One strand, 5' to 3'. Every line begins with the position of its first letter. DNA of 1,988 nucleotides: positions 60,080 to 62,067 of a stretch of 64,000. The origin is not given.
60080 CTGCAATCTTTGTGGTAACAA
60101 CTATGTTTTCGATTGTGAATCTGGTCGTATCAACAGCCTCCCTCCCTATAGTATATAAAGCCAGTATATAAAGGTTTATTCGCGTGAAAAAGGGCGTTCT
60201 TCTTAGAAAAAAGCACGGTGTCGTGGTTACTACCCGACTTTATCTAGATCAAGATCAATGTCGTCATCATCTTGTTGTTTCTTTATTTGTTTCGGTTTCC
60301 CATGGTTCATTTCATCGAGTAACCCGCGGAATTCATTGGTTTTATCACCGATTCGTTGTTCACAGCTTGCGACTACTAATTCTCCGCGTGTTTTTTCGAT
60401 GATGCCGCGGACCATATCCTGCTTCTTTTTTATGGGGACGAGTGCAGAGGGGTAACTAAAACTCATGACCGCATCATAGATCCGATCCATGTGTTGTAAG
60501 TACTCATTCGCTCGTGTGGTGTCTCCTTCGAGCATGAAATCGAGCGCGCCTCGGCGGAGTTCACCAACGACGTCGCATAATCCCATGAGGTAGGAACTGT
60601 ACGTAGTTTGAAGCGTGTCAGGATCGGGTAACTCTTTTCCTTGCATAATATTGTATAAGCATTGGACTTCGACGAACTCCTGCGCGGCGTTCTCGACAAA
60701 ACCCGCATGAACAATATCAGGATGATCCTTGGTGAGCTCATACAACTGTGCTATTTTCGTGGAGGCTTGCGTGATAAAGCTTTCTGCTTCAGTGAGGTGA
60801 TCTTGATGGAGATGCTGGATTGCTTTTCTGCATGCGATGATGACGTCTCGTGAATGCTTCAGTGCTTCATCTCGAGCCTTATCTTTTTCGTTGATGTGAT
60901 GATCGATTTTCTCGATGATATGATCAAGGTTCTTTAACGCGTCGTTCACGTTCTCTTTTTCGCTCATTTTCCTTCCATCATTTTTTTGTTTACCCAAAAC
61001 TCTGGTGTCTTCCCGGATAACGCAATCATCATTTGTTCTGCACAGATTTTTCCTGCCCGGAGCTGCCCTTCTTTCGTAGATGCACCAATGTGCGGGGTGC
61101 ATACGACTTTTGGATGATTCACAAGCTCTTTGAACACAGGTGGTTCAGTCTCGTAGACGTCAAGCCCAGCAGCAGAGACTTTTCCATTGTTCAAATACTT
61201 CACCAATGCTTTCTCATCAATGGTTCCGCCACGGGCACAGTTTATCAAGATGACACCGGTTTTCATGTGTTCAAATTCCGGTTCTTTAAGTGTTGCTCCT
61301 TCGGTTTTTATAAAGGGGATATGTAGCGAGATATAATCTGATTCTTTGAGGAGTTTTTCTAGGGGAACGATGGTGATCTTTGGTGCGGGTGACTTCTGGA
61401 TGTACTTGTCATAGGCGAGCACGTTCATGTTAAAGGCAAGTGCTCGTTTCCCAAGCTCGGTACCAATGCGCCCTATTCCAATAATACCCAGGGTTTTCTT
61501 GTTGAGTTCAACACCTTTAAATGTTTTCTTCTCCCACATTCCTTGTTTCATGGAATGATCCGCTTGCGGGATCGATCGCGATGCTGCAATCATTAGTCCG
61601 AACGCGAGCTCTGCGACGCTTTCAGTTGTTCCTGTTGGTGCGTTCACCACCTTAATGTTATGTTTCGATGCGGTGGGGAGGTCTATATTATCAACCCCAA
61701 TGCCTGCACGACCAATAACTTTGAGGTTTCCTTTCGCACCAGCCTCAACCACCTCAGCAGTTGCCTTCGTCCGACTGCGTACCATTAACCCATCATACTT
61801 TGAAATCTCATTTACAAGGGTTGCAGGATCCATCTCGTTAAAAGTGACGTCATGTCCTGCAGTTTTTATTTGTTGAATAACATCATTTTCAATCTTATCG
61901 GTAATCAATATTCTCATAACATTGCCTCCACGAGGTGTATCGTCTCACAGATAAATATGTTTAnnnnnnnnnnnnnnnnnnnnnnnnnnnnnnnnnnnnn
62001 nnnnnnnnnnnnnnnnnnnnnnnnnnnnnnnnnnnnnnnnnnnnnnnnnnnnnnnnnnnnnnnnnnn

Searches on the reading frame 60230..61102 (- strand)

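Call 40: search_protein_families(library=pfam, proteins=[window:60230-61102:-], max_evalue=0.001)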
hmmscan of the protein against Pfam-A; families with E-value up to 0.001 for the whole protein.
window:60230-61102:- (290 aa): 1 family
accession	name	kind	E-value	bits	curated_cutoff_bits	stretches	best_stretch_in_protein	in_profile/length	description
PF01997.21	Translin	-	1.1e-10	42.3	25.9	1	77-237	3-193/205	Translin family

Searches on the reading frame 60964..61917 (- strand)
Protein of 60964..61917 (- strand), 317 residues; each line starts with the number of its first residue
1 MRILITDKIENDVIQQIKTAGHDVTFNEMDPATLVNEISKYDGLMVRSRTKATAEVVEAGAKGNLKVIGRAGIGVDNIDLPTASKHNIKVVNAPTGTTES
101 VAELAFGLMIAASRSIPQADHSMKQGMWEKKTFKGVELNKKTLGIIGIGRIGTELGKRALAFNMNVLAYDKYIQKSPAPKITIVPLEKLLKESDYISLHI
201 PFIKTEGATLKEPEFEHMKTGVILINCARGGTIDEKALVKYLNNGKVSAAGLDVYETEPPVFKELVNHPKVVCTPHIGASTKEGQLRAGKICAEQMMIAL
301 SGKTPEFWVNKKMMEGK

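Call 40: search_protein_families(library=pfam, proteins=[window:60964-61917:-], max_evalue=0.001)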
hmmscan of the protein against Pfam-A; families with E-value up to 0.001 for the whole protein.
window:60964-61917:- (317 aa): 2 families
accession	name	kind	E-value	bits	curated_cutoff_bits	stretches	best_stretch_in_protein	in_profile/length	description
PF02826.25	2-Hacid_dh_C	-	1.2e-56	191.4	25.1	1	106-278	1-178/178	D-isomer specific 2-hydroxyacid dehydrogenase, NAD binding domain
PF00389.36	2-Hacid_dh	-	7.5e-33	113.5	24.6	1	3-310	1-134/134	D-isomer specific 2-hydroxyacid dehydrogenase, catalytic domain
